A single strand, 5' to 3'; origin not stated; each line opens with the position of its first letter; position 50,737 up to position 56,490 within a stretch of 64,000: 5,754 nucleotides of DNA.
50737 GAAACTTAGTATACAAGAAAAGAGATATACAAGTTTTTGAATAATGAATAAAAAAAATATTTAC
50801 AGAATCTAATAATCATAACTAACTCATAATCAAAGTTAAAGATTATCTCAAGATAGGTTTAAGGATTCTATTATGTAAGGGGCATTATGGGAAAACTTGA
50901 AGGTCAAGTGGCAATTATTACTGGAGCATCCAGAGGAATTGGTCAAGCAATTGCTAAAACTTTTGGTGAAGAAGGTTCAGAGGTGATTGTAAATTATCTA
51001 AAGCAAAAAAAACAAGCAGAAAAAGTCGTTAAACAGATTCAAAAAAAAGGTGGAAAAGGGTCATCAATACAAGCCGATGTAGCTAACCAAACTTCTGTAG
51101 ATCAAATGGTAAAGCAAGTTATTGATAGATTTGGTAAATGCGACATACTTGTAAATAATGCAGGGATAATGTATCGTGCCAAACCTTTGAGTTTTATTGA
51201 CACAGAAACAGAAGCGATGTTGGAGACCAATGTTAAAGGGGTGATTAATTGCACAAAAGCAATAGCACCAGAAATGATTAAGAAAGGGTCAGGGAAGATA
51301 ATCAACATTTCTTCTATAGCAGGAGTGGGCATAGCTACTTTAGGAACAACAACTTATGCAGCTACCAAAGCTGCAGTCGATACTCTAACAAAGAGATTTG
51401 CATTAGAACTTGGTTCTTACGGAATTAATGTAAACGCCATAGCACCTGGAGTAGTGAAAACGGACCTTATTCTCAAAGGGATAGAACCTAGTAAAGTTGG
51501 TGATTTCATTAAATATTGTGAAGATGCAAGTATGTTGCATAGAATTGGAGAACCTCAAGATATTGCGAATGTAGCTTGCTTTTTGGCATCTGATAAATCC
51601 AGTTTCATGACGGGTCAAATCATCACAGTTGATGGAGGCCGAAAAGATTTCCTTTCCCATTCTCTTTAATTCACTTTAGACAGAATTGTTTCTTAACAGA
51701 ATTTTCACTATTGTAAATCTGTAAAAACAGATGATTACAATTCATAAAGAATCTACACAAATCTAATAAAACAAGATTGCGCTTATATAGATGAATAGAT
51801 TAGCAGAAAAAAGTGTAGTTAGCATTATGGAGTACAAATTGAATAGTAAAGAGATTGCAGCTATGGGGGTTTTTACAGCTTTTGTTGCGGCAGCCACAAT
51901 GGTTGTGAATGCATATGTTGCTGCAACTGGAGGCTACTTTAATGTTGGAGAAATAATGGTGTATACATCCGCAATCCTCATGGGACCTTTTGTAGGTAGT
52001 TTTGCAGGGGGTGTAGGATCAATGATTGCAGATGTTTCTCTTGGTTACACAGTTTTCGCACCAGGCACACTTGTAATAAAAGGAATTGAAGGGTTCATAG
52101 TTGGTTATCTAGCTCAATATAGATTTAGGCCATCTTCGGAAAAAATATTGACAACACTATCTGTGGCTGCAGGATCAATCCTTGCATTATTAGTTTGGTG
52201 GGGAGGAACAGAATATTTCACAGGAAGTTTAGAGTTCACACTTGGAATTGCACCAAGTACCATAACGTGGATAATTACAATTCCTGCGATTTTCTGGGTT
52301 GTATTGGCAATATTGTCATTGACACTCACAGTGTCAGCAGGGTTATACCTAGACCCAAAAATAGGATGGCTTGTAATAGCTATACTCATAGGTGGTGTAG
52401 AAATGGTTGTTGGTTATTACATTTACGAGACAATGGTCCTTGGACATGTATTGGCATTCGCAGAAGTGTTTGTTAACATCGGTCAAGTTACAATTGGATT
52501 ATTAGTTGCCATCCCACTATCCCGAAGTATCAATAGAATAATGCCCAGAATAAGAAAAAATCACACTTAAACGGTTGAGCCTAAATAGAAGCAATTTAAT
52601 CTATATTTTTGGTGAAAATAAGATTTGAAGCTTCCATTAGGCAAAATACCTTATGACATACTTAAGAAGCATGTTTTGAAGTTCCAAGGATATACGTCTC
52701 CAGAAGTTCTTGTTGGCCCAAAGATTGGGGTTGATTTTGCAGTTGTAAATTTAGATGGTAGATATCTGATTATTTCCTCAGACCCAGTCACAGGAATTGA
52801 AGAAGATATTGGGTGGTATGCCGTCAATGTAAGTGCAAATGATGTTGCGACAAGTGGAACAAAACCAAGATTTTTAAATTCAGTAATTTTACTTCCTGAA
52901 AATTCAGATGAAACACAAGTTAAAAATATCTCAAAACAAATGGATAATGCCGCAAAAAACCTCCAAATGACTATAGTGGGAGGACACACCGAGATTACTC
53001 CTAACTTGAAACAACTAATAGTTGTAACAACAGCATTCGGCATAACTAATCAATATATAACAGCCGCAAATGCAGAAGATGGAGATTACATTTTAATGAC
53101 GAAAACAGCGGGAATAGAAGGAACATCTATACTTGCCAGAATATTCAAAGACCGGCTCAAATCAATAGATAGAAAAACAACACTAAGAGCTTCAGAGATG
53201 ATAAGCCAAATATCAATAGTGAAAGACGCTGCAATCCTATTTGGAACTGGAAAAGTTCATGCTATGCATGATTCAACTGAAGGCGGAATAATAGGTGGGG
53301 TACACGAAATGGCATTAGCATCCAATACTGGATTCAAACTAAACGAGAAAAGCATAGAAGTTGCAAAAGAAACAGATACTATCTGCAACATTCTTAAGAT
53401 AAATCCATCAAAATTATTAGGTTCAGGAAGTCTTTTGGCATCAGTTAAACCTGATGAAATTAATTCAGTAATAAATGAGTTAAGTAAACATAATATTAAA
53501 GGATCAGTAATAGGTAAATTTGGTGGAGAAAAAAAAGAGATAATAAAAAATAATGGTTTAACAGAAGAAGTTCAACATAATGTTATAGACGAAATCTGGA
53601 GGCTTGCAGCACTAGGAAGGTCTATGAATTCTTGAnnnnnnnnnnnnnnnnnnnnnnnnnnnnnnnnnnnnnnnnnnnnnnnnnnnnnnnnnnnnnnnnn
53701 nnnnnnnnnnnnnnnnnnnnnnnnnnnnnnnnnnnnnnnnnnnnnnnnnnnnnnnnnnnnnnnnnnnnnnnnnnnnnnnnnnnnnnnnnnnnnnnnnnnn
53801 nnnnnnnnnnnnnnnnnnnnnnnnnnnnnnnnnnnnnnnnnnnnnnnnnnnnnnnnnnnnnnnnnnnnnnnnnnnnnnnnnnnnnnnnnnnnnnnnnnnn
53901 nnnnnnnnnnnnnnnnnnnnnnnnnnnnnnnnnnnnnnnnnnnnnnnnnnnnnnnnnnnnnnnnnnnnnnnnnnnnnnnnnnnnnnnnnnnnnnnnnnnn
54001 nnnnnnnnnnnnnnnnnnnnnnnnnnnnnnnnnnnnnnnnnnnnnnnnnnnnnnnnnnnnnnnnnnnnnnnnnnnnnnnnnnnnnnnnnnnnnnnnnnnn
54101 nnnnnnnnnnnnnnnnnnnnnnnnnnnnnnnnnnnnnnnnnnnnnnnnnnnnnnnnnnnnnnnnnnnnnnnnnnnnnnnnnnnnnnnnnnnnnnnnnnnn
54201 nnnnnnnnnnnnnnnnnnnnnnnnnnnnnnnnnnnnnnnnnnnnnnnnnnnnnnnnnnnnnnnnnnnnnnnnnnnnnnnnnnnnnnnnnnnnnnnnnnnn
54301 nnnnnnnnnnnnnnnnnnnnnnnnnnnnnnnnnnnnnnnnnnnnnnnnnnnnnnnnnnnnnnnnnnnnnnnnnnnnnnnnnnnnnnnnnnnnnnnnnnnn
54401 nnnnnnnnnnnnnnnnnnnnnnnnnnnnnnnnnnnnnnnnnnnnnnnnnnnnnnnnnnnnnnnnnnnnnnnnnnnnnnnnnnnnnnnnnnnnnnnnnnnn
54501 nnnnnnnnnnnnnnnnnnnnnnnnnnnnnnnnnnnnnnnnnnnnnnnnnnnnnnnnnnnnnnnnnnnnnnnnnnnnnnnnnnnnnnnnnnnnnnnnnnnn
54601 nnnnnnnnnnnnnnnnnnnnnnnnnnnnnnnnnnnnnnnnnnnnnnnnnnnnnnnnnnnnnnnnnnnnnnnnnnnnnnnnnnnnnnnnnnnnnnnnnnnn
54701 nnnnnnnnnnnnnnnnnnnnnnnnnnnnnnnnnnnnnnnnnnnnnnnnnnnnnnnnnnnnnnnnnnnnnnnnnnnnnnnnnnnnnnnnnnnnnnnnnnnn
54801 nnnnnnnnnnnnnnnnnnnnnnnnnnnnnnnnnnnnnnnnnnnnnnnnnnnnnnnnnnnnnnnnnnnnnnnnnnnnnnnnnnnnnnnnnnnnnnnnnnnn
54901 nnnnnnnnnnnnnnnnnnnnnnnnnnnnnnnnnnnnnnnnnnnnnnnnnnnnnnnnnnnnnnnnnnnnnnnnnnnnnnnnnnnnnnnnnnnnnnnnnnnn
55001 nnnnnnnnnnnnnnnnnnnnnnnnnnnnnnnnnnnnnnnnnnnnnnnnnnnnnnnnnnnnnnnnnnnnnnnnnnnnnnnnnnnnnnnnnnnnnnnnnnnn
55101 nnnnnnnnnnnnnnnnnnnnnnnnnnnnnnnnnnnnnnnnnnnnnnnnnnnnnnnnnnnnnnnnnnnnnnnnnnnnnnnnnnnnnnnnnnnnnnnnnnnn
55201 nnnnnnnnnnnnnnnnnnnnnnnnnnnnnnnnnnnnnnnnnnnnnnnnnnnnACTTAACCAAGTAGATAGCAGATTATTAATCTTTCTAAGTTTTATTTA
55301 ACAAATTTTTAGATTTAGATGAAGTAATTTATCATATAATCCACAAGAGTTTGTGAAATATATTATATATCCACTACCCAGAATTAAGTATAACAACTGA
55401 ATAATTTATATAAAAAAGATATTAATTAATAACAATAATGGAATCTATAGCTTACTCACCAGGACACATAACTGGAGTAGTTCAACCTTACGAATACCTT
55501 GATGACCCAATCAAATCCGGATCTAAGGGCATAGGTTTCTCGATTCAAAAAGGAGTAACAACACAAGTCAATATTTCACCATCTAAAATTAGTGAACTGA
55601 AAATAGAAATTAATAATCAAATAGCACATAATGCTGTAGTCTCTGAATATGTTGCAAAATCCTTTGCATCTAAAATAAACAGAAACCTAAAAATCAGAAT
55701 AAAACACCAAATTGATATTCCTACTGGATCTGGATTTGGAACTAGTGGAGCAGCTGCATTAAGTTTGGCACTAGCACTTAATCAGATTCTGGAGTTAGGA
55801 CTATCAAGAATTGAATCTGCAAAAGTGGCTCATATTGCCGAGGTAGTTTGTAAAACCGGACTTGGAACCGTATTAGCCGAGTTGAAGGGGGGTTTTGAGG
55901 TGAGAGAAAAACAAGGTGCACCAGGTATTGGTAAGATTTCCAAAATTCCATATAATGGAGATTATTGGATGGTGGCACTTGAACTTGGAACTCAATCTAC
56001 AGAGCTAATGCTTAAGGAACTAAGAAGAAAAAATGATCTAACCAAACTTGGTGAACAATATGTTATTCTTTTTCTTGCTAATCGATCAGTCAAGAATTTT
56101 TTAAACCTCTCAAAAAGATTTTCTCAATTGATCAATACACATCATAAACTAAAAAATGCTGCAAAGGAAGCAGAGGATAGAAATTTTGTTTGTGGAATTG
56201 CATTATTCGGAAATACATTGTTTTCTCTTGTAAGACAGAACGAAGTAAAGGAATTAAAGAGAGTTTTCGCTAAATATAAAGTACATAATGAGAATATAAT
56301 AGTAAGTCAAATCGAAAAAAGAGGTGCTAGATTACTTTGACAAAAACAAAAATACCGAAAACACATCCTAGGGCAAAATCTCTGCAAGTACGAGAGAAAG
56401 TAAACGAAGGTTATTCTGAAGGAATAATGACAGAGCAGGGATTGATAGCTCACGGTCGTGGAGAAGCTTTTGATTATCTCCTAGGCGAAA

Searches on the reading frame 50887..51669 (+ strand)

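Call 79: search_protein_families(library=pfam, proteins=[window:50887-51669:+], max_evalue=0.0001)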
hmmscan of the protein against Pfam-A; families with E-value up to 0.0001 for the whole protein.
window:50887-51669:+ (260 aa): 5 families
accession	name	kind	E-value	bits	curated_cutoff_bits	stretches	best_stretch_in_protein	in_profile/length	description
PF13561.12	adh_short_C2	-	1.6e-64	218.2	27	1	13-251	1-234/236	Enoyl-(Acyl carrier protein) reductase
PF00106.31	adh_short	-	4.7e-57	193.1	26.6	1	7-194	1-186/195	short chain dehydrogenase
PF08659.16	KR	-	1.1e-13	51.9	22.6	1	9-170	3-162/180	KR domain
PF01370.27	Epimerase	-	4.5e-08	33.2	20.9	1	10-183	2-168/240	NAD dependent epimerase/dehydratase family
PF23441.1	SDR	-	1.5e-06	28.2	27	1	7-251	8-254/258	SDR-like rossmann domain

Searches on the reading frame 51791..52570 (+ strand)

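Call 79: search_protein_families(library=pfam, proteins=[window:51791-52570:+], max_evalue=0.0001)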
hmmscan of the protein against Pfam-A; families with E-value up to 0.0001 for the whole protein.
window:51791-52570:+ (259 aa): 1 family
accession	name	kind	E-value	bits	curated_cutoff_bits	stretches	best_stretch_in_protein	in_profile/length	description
PF07155.17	ECF-ribofla_trS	-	8.4e-27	94.7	26.7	1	17-138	2-127/172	ECF-type riboflavin transporter, S component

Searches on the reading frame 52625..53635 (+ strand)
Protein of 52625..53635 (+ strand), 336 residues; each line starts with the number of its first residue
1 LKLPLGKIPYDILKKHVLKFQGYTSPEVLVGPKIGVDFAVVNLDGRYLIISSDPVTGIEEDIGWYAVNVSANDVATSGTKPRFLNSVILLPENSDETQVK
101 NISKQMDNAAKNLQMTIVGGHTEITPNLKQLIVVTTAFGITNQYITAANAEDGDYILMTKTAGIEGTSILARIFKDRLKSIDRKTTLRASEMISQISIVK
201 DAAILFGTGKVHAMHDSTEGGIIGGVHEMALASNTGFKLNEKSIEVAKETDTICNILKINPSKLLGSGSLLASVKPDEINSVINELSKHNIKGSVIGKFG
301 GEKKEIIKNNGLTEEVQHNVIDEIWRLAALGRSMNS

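Call 56: search_protein_families(library=pfam, proteins=[window:52625-53635:+], max_evalue=0.00001)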
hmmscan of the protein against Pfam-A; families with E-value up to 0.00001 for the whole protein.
window:52625-53635:+ (336 aa): 2 families
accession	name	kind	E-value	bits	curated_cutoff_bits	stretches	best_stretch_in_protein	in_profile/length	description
PF02769.27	AIRS_C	-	7.6e-21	75.3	23.1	1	152-306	2-152/156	AIR synthase related protein, C-terminal domain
PF00586.29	AIRS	-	6.7e-16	59.1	24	1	37-140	3-111/112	AIR synthase related protein, N-terminal domain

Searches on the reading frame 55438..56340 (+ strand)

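Call 79: search_protein_families(library=pfam, proteins=[window:55438-56340:+], max_evalue=0.0001)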
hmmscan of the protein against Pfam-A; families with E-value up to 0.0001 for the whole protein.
window:55438-56340:+ (300 aa): 2 families
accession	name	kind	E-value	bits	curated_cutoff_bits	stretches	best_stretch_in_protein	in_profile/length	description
PF00288.32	GHMP_kinases_N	-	4.1e-11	43.4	22.3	1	72-142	6-77/87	GHMP kinases N terminal domain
PF22700.2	MVD-like_N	-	2.7e-05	24.3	27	1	40-131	35-128/157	Diphosphomevalonate decarboxylase-like N-terminal domain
